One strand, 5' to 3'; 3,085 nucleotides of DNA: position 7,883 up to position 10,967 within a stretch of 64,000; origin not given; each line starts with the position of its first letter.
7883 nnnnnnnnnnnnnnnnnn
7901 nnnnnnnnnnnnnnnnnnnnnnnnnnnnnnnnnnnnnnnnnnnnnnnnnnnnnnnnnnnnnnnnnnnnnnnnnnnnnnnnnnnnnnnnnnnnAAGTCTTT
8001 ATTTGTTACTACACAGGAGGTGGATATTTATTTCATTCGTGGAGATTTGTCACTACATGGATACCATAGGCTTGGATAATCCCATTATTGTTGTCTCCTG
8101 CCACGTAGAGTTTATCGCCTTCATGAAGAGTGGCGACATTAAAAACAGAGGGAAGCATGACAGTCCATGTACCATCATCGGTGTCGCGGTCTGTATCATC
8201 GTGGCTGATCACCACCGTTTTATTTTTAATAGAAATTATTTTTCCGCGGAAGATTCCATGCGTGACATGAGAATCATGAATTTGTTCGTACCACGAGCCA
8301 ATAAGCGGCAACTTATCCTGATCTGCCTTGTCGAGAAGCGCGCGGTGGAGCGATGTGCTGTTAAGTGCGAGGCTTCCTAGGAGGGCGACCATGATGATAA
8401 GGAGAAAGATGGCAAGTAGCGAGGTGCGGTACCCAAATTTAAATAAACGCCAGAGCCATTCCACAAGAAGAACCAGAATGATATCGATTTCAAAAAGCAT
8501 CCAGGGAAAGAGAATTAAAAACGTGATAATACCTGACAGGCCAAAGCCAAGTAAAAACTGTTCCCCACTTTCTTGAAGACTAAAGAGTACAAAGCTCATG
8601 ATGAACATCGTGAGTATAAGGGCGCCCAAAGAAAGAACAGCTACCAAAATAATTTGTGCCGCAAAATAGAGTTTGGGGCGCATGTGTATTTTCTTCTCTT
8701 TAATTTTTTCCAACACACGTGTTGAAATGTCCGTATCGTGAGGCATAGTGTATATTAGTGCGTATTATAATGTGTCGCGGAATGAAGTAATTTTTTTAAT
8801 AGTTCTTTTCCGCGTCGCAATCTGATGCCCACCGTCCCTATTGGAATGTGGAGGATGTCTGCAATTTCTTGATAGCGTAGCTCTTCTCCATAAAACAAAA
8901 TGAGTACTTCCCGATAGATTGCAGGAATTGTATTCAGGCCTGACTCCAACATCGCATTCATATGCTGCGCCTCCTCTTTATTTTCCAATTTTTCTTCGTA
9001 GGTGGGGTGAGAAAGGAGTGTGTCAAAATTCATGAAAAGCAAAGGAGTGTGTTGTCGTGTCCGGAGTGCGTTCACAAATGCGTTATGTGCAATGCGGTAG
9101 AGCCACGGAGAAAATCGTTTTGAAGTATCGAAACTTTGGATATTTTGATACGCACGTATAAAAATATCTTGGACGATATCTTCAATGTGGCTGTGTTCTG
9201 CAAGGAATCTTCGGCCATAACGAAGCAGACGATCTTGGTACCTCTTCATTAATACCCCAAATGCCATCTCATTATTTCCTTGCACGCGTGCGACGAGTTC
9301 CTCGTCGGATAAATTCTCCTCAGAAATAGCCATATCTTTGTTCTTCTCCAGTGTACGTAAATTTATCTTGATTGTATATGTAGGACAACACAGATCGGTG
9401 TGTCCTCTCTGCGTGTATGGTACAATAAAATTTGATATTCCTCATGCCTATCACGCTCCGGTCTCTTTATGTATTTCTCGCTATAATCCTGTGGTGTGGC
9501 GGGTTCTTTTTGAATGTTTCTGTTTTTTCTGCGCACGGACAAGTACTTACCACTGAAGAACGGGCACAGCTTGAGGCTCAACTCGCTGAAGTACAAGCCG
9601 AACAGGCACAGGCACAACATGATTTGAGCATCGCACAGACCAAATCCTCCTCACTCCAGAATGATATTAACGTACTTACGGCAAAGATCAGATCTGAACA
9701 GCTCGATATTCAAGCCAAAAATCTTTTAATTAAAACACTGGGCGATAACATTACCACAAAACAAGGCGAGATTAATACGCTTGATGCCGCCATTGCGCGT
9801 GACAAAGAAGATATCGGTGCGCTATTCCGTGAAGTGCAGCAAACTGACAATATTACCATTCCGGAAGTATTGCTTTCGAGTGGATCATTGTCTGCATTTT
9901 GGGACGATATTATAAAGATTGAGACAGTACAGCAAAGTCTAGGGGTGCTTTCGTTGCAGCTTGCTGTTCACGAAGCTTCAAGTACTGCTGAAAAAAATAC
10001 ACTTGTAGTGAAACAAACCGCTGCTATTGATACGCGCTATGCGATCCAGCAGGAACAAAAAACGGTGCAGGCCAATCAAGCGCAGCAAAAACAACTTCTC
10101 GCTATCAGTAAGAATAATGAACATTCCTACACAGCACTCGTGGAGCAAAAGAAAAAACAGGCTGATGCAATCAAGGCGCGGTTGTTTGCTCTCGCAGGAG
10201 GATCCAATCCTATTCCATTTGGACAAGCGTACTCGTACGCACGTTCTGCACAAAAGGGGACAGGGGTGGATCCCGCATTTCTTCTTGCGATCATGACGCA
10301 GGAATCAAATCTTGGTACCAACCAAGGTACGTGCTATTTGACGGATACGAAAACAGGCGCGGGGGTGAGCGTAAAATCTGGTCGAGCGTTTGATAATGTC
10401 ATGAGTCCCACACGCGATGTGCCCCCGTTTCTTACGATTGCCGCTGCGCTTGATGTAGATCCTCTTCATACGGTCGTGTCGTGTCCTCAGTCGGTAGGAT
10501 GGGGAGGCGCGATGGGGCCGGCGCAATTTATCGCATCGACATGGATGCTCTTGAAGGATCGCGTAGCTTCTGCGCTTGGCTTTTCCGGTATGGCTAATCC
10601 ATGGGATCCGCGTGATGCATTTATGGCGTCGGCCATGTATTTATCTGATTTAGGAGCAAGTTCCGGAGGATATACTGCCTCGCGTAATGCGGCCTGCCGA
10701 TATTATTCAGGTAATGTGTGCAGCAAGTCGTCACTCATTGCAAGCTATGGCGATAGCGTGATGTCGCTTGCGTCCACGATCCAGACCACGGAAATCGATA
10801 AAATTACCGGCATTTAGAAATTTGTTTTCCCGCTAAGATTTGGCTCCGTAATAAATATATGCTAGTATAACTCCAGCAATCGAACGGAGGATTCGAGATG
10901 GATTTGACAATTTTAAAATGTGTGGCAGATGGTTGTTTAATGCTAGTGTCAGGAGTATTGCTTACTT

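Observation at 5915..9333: ECF-sigma-linked operon: membrane protein, exported FMN-binding protein with SGAT flavinylation site, and RnfD/NqrB-like membrane domain fused to an FNR-like NAD(P)H module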

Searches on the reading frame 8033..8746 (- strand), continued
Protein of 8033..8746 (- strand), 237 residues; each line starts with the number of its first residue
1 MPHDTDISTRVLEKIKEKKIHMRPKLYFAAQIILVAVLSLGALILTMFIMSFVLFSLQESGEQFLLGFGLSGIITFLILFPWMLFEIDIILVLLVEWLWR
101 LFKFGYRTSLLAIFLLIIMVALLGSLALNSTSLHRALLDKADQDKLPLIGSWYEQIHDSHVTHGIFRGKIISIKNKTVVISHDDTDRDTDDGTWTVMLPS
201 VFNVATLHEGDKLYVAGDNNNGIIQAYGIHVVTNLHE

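Call 71: find_encoding_contigs(protein=P0329, flank=5000, max_places=3)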
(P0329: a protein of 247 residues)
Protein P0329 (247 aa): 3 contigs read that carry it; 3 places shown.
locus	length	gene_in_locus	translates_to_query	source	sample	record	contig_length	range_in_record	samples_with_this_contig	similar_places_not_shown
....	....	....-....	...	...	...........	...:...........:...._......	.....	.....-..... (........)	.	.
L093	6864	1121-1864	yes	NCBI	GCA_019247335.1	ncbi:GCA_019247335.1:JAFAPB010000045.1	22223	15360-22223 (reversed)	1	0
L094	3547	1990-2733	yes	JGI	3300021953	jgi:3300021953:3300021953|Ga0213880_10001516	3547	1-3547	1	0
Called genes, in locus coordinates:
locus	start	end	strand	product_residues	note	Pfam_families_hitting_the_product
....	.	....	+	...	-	?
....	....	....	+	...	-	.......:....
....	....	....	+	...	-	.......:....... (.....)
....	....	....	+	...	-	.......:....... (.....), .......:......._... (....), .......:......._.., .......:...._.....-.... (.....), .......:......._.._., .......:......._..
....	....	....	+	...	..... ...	-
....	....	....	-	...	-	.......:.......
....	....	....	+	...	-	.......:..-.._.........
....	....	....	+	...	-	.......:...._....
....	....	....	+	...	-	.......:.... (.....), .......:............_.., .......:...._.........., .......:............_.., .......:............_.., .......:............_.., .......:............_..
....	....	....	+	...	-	-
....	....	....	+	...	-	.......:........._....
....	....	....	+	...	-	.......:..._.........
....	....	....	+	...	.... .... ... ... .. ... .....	-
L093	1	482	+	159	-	?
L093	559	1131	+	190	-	PF04297:UPF0122 (faint), PF07638:Sigma70_ECF (weak), PF04542:Sigma70_r2, PF22233:PhyR_sigma-like (faint), PF08281:Sigma70_r4_2, PF04545:Sigma70_r4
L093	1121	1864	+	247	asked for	-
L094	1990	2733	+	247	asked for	-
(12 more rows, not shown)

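Call 72: find_encoding_contigs(protein=P0250, flank=5000, max_places=3)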
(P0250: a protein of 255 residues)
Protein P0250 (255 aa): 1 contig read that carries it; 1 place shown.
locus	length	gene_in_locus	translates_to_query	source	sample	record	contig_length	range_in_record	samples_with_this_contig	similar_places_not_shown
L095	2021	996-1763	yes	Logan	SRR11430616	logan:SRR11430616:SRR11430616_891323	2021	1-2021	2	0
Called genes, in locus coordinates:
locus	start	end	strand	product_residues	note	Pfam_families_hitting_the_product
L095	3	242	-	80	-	?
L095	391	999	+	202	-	PF04542:Sigma70_r2, PF08281:Sigma70_r4_2, PF04545:Sigma70_r4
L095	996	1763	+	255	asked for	-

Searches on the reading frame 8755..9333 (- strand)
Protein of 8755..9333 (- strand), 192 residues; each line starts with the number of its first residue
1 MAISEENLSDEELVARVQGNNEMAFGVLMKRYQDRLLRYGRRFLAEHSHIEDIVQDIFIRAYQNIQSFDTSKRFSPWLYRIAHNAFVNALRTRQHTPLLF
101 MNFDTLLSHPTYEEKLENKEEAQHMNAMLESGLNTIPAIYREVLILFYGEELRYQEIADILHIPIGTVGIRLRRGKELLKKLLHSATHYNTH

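Call 3: search_protein_families(library=pfam, proteins=[window:8755-9333:-], max_evalue=0.1)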
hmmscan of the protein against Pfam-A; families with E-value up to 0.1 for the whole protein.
window:8755-9333:- (192 aa): 6 families
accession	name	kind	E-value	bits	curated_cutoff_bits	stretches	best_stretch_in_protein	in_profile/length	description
PF04542.20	Sigma70_r2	-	2.1e-19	69.5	24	1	28-95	1-70/71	Sigma-70 region 2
PF08281.18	Sigma70_r4_2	-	9.9e-13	48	25.7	1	129-179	4-54/54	Sigma-70, region 4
PF04545.22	Sigma70_r4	-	1.9e-07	30.9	24.1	1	133-180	2-49/50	Sigma-70, region 4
PF07638.17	Sigma70_ECF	-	0.021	15.2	21.1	0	12-169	6-169/185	ECF sigma factor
PF22029.2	PhyR_sigma2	-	0.041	14.4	27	1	36-83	8-55/55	Sigma2 domain of PhyR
PF07156.20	Prenylcys_lyase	-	0.041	13.4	27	1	36-103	15-81/363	Prenylcysteine lyase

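Call 4: search_protein_families(library=ncbifam, proteins=[window:8755-9333:-], max_evalue=0.1)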
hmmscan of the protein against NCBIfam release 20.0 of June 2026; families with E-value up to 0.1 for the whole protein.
window:8755-9333:- (192 aa): 100 families (the best 25 are shown)
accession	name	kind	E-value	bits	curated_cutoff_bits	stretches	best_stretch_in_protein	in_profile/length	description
NF007223.0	PRK09641.1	equivalog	1.9e-35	122.4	209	1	11-184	6-185/187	RNA polymerase sigma factor SigW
NF008888.0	PRK11922.1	equivalog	2.3e-33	115.7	204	1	4-185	11-198/231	RNA polymerase sigma factor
TIGR02948.1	SigW_bacill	equivalog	3.7e-32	111.9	243.1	1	11-183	6-184/187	RNA polymerase sigma factor SigW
NF004113.0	PRK05602.1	equivalog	1.1e-31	110.1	208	1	4-187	26-205/211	RNA polymerase sigma factor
NF009171.0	PRK12518.1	equivalog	3.2e-30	105.4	208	1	6-185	10-186/191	RNA polymerase sigma factor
TIGR02937.1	sigma70-ECF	superfamily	1.4e-29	102.9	42.9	1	24-183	2-165/165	sigma-70 family RNA polymerase sigma factor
NF009166.1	PRK12513.1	equivalog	2.9e-29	102.2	206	1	4-186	3-189/193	RNA polymerase sigma factor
NF007222.0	PRK09640.1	equivalog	4.7e-29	101.3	194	1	6-184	6-183/188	RNA polymerase sigma factor SigX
NF006930.0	PRK09415.1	subfamily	1.7e-28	99.6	198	1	20-185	13-177/179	RNA polymerase factor sigma C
TIGR02939.1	RpoE_Sigma70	equivalog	6.2e-28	98.1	236.15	1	6-183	3-186/190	RNA polymerase sigma factor RpoE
TIGR02950.1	SigM_subfam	subfamily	2.1e-26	92.6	147.95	1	28-183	5-158/159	RNA polymerase sigma factor, SigM family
TIGR02985.1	Sig70_bacteroi1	subfamily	8.5e-26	91.1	126.4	1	24-182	2-161/162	RNA polymerase sigma-70 factor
NF007216.0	PRK09638.1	equivalog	2.7e-25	89.2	194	1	9-183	4-174/180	RNA polymerase sigma factor SigY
NF007225.0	PRK09643.1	equivalog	2.7e-23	82.7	190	1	4-186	8-185/204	RNA polymerase sigma factor SigM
NF010500.0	PRK13919.1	subfamily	3e-22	79.7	226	1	3-184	3-184/186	putative RNA polymerase sigma E protein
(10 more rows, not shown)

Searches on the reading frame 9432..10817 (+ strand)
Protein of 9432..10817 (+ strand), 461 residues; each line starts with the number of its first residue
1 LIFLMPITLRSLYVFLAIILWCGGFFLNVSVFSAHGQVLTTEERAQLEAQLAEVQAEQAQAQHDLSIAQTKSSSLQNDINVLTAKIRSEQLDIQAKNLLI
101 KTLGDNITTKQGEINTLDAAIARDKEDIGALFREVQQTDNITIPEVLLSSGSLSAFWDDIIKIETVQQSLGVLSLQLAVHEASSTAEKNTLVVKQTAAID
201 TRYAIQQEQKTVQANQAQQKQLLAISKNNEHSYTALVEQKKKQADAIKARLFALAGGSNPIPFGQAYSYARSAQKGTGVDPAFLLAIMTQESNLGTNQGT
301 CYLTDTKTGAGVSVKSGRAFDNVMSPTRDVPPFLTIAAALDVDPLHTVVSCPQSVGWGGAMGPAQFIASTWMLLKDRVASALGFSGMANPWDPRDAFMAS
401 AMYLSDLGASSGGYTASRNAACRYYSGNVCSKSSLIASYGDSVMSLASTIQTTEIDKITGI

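Call 18: search_protein_families(library=pfam, proteins=[window:9432-10817:+], max_evalue=0.01)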
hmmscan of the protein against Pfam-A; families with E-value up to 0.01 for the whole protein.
window:9432-10817:+ (461 aa): 2 families
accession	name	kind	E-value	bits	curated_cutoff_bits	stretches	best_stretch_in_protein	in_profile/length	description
PF13406.11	SLT_2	-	8.6e-09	35.5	24.3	1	268-412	75-204/292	Transglycosylase SLT domain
PF01464.25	SLT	-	0.00062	19.8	21.3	0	269-294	2-27/117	Transglycosylase SLT domain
